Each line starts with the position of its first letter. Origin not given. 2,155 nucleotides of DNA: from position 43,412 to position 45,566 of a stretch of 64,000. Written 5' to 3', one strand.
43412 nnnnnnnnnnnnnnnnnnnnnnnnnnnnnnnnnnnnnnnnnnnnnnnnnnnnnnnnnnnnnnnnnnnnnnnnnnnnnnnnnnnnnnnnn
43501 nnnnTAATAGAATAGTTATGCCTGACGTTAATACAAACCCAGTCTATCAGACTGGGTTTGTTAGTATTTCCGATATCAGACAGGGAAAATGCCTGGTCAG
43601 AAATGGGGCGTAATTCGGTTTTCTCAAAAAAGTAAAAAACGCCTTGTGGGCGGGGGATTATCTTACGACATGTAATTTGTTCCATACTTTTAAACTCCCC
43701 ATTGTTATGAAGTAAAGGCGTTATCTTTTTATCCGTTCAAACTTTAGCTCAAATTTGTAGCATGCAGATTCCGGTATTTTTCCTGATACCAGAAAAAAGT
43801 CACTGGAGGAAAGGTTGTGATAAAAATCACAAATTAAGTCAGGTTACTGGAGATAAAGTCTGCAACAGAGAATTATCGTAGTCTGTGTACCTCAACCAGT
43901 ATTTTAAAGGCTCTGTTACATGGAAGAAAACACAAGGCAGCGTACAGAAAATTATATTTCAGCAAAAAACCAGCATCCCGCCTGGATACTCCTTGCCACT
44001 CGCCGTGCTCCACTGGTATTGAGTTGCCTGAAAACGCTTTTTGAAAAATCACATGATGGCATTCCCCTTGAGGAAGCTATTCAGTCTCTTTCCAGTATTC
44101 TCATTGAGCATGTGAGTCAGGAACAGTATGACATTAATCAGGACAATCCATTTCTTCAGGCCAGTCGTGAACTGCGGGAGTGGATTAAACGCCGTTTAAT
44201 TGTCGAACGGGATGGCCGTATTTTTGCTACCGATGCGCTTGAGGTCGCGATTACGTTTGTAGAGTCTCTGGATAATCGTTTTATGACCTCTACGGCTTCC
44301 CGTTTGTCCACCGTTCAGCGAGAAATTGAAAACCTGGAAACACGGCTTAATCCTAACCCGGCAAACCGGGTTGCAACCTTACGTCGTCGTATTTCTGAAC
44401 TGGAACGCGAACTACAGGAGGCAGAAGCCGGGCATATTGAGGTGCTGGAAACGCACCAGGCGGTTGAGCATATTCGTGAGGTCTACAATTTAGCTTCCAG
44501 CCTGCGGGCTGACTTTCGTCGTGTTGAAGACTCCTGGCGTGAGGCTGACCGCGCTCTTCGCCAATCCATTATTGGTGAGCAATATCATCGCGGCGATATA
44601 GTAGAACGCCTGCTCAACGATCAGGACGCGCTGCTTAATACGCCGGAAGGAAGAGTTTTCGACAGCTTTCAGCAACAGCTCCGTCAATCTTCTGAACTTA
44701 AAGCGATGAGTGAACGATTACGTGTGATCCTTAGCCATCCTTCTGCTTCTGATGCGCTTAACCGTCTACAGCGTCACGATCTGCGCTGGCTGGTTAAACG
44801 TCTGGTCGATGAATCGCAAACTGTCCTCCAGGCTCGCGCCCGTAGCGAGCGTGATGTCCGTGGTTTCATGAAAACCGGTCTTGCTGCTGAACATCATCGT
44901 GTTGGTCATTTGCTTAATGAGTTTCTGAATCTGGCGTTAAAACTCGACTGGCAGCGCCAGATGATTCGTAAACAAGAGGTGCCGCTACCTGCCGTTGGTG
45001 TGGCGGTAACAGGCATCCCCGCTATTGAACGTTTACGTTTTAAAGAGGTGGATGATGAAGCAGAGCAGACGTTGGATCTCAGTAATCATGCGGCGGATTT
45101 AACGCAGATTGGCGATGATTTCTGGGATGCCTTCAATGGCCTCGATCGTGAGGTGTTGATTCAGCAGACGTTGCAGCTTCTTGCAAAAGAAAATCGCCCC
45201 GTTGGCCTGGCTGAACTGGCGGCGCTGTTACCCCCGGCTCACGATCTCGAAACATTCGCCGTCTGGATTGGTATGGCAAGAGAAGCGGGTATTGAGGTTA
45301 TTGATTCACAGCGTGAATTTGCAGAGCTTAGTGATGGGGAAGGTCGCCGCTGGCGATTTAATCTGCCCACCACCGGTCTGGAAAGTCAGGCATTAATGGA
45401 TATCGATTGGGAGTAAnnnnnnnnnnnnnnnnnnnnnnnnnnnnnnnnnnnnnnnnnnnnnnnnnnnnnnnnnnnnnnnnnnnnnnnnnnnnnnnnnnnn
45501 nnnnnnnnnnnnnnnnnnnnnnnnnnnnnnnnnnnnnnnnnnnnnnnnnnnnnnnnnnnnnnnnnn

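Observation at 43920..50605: Complete four-gene Wadjet (JetABCD) SMC-like anti-plasmid system next to glcA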

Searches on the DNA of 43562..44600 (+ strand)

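Call 66: search_dna_similar(query=window:43562-44600:+, collection=ecoli_genomes, mode=near, max_rows=30, rows=spread)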
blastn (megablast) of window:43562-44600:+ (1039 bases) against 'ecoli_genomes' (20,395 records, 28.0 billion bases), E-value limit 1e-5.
Records with a match: 13; places in all: 13; records where one place covers at least 80% of the query: 8.
Genomes with a match: 13 of 5426; with a place that covers at least 80% of the query: 8. Places per genome that has any: lowest 1, median 1, highest 1. On chromosomes: 13 places; on plasmids: 0.
Best place of each record, by identity: >=99% 7; 95-99% 6.
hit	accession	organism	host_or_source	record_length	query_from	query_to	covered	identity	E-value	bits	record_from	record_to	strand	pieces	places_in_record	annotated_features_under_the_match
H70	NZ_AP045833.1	Escherichia coli strain wlxctx60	Ursus thibetanus japonicus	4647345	1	1039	100%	100.0%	0e+0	1919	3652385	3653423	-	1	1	DUF3375 domain-containing protein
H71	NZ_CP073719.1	Escherichia coli strain CX12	-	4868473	1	1039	100%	99.9%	0e+0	1914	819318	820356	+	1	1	DUF3375 domain-containing protein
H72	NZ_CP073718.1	Escherichia coli strain CX08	-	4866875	1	1039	100%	99.9%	0e+0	1914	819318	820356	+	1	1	DUF3375 domain-containing protein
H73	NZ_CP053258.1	Escherichia coli strain GF4-3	Guinea fowl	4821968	1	1039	100%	99.6%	0e+0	1897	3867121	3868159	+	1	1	DUF3375 domain-containing protein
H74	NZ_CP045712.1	Escherichia coli strain FHI_NMBU_11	Homo sapiens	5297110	1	1039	100%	98.4%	0e+0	1825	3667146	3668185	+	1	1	DUF3375 domain-containing protein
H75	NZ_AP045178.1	Escherichia coli strain JNEC-KY202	Homo sapiens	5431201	1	1039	100%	98.4%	0e+0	1825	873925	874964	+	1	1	DUF3375 domain-containing protein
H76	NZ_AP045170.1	Escherichia coli strain JNEC-KY174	Homo sapiens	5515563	1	1039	100%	98.4%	0e+0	1825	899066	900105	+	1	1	DUF3375 domain-containing protein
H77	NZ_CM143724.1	Escherichia coli strain CFIAFB20190167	food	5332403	1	1039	100%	98.4%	0e+0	1825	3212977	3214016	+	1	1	DUF3375 domain-containing protein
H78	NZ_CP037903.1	Escherichia coli strain LHM10-1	pig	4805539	1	680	65%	99.9%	0e+0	1251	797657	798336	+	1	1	DUF3375 family protein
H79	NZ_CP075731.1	Escherichia coli strain CP52E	Homo sapiens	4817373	1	680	65%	99.9%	0e+0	1251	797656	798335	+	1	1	DUF3375 family protein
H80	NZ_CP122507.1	Escherichia coli strain W444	pig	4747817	1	448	43%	96.4%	0e+0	739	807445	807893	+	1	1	Wadjet anti-phage system protein JetD domain-containing protein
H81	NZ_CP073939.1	Escherichia coli strain MB53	Poultry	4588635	1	448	43%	96.4%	0e+0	739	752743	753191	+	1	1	Wadjet anti-phage system protein JetD domain-containing protein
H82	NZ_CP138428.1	Escherichia coli strain 6EVA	Homo sapiens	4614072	1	132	13%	100.0%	5e-61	244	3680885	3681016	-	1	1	none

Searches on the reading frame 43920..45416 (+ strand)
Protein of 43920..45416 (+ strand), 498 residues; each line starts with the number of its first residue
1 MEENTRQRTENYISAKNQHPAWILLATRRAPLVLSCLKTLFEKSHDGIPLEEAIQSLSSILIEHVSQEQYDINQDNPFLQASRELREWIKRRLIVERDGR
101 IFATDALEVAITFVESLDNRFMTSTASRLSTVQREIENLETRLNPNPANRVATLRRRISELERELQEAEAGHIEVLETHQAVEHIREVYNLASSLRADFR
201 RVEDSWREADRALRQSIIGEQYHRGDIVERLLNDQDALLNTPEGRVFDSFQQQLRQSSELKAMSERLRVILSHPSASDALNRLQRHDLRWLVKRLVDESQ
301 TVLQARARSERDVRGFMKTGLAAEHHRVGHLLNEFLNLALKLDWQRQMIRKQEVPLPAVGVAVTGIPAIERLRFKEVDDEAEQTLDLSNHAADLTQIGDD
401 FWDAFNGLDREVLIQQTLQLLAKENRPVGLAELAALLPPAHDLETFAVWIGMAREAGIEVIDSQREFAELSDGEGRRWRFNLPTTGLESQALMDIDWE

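Call 3: search_protein_families(proteins=[window:43920-45416:+], library=padloc)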
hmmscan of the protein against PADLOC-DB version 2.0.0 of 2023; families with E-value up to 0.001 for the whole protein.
window:43920-45416:+ (498 aa): 13 families
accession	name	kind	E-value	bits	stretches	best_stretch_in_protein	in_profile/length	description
PDLC00452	JetA1|JetA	-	1.3e-272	902.7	1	1-498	1-498/499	DUF3375 domain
PDLC00461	JetA1|JetA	-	3e-75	251.8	1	14-488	12-473/486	DUF3375 domain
PDLC00460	JetA1|JetA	-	2.8e-54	182.6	1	6-371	4-368/487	DUF3375 domain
PDLC00457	JetA1|JetA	-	5.6e-48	162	1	15-483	9-472/480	DUF3375 domain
PDLC00464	JetA1|JetA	-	2.1e-33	114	1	18-361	16-362/492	DUF3375 domain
PDLC00447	JetA1|JetA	-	1e-32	111.6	1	17-302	18-301/484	DUF3375 domain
PDLC00444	JetA1|JetA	-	5.6e-22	76.1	1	9-433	4-434/489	DUF3375 domain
PDLC00463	JetA1|JetA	-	1.9e-20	71.2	1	110-331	148-368/557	DUF3375 domain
PDLC00455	JetA1|JetA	-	9.6e-16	55.6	1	21-468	14-456/484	DUF3375 domain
PDLC00465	JetA1|JetA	-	8.7e-15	52.2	1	50-320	51-321/502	DUF3375 domain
PDLC00459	JetA1|JetA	-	1.2e-06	25.8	1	108-396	109-398/486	DUF3375 domain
PDLC03864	LmuB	-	0.00022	17.9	1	123-215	241-333/657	-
PDLC00446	JetA1|JetA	-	0.00041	17.1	0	106-279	116-291/505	DUF3375 domain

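Call 4: search_protein_families(proteins=[window:43920-45416:+], library=ncbifam)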
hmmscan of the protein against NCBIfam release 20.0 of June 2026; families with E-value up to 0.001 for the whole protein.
window:43920-45416:+ (498 aa): 1 family
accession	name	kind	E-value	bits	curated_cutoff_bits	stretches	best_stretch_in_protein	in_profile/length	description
NF042935.1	SCO6880_fam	subfamily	0.0003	19.8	60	1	103-193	199-290/477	SCO6880 family protein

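Call 7: search_solved_structures(query=window:43920-45416:+)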
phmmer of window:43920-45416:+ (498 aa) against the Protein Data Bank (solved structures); distinct sequences matched with E-value up to 0.001: 4.
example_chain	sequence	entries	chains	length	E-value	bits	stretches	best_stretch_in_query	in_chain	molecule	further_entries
8q72_E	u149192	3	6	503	0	1079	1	1-498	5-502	JetA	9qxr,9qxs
8as8_E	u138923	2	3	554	0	1078.5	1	1-498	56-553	JetA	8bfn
9qxt_E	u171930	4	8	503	0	1074.2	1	1-498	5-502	JetA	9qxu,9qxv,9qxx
8dk1_A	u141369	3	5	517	1.1e-226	756.1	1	2-498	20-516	JetA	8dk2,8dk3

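Call 54: list_cluster_members(proteins=[window:43920-45413:+, window:45422-46168:+, window:46168-49452:+, window:49457-50602:+])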
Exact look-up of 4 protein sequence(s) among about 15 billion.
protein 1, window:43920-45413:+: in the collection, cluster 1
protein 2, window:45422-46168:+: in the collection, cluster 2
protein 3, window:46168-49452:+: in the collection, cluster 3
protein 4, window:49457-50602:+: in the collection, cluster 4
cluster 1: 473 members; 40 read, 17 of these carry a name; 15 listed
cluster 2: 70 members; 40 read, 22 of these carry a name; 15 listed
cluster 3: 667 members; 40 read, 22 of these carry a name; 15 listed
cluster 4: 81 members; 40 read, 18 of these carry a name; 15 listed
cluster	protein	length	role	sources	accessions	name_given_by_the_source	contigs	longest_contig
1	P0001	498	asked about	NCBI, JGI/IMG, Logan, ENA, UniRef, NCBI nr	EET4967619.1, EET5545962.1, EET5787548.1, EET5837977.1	DUF3375 domain-containing protein [Escherichia coli] | DUF3375 family protein n=3 Tax=Escherichia coli TaxID=562 RepID=A0A4V3QHV5_ECOLX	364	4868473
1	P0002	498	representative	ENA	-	-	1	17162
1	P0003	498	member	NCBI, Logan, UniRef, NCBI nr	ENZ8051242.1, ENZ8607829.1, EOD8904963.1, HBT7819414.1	TPA: DUF3375 domain-containing protein [Klebsiella pneumoniae] | DUF3375 domain-containing protein n=1 Tax=Klebsiella pneumoniae TaxID=573 ... | DUF3375 domain-containing protein [Klebsiella pneumoniae]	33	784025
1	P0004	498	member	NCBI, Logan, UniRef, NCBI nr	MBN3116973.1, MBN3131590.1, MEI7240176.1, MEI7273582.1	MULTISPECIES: DUF3375 domain-containing protein [Pectobacterium] | DUF3375 domain-containing protein n=1 Tax=Pectobacterium TaxID=122277 RepID=UPI000907B45E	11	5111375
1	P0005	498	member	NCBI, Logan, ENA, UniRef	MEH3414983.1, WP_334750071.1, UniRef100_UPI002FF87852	DUF3375 domain-containing protein [Phytobacter diazotrophicus] | DUF3375 domain-containing protein n=1 Tax=Phytobacter diazotrophicus TaxID=395631 ...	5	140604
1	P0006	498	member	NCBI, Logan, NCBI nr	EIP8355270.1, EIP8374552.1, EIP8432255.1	DUF3375 domain-containing protein [Salmonella enterica]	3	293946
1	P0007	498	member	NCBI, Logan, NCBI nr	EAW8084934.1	DUF3375 domain-containing protein [Salmonella enterica]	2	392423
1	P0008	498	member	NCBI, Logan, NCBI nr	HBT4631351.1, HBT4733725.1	TPA: DUF3375 domain-containing protein [Klebsiella pneumoniae] | DUF3375 domain-containing protein [Klebsiella pneumoniae]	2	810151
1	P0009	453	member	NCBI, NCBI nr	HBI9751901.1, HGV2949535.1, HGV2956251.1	TPA: DUF3375 domain-containing protein, partial [Escherichia coli] | DUF3375 domain-containing protein [Escherichia coli]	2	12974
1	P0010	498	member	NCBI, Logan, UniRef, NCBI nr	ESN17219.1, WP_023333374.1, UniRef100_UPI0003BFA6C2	hypothetical protein L370_00570 [Enterobacter sp. MGH 24] | DUF3375 domain-containing protein n=1 Tax=Enterobacter sp. MGH 24 TaxID=1329828 ... | DUF3375 domain-containing protein [Enterobacter sp. MGH 24]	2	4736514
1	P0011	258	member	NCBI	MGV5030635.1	DUF3375 family protein [Klebsiella pneumoniae subsp. ozaenae]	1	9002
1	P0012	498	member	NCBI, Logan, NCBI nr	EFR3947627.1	DUF3375 domain-containing protein [Salmonella enterica]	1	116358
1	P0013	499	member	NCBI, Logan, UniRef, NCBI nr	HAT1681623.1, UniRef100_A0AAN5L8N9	TPA: DUF3375 domain-containing protein [Klebsiella oxytoca] | DUF3375 domain-containing protein n=1 Tax=Klebsiella oxytoca TaxID=571 ... | DUF3375 domain-containing protein [Klebsiella oxytoca]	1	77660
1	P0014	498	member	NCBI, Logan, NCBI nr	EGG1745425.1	DUF3375 domain-containing protein [Salmonella enterica]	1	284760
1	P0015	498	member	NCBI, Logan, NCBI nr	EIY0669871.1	DUF3375 domain-containing protein [Salmonella enterica]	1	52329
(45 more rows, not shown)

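Call 55: profile_search(protein=window:43920-45416:+)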
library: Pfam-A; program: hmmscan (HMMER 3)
A. the first sequence (498 residues): domains with independent E <= 10: 9; with E <= 0.001: 1
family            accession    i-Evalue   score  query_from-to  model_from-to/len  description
DUF3375           PF11855.13   3.4e-106   356.4      17-485         4-472/474  Protein of unknown function (DUF3375)
Pox_A_type_inc    PF04508.17     0.0023    18.1     154-168         6-20/23  Viral A-type inclusion protein repeat
Exonuc_VII_L      PF02601.20      0.011    15.7     111-217       146-252/315  Exonuclease VII, large subunit
CENP-F_leu_zip    PF10473.14      0.021    15.3     126-181        72-126/140  Leucine-rich repeats of kinetochore protein Cenp-F/LEK1
DUF2357           PF09823.15       0.56     9.8     141-263        72-183/251  Domain of unknown function (DUF2357)
ABC_tran_CTD      PF16326.10       0.65    10.7     128-170        16-62/69  ABC transporter C-terminal domain
SKA2              PF16740.10        1.4     9.1     114-182         4-71/110  Spindle and kinetochore-associated protein 2
HMMR_N            PF15905.10        1.5     8.6     155-268       198-318/330  Hyaluronan mediated motility receptor N-terminal
MCU               PF04678.18        8.6     6.9     109-175        26-81/177  Mitochondrial calcium uniporter
